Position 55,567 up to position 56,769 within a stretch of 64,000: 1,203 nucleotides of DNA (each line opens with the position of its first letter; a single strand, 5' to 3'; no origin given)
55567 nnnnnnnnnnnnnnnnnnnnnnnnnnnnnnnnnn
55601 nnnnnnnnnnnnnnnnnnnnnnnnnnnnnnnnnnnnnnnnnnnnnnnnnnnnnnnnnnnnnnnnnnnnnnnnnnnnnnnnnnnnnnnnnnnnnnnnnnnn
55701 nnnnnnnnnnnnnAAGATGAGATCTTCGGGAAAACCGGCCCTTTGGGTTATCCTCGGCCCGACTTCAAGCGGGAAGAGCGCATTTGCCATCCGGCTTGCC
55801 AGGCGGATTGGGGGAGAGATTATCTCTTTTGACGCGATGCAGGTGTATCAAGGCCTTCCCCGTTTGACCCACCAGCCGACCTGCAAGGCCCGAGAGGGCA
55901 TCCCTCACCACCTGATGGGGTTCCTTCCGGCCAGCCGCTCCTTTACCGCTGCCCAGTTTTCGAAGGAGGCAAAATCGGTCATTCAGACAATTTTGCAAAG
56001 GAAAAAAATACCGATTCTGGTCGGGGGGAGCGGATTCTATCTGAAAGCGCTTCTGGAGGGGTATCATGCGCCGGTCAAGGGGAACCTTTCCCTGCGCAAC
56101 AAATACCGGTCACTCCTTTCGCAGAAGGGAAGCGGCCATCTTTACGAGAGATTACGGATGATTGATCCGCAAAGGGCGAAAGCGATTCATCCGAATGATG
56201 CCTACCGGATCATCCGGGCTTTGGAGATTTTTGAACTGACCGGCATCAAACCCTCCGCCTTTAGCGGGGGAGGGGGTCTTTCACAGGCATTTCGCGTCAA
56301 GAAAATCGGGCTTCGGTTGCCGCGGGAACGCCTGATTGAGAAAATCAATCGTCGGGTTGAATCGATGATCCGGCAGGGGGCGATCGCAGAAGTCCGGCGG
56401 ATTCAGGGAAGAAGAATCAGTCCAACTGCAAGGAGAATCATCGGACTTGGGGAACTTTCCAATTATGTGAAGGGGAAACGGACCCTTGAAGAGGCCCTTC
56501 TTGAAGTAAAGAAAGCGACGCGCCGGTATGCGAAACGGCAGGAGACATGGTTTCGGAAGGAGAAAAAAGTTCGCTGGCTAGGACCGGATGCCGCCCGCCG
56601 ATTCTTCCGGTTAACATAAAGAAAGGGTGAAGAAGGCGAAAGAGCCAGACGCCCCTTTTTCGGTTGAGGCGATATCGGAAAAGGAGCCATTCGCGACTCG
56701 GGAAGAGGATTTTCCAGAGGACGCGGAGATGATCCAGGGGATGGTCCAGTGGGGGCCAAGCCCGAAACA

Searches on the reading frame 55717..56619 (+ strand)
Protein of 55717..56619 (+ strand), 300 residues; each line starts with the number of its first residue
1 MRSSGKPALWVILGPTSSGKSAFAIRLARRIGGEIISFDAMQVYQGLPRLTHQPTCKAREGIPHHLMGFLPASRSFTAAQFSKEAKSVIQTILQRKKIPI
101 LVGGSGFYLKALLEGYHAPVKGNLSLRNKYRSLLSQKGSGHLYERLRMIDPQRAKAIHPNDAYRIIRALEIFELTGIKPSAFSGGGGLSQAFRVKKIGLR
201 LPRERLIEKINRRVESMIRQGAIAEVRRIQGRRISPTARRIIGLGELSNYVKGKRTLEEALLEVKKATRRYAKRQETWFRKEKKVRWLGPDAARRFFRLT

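Call 48: search_protein_families(library=pfam, proteins=[window:55717-56619:+], max_evalue=0.001)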
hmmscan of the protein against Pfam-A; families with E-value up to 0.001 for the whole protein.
window:55717-56619:+ (300 aa): 2 families
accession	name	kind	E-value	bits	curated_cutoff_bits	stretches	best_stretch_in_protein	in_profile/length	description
PF01715.23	IPPT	-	1.7e-73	247.7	23.6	1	42-282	1-243/243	IPP transferase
PF01745.22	IPT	-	1.1e-06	28.7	20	1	9-48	3-42/233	Isopentenyl transferase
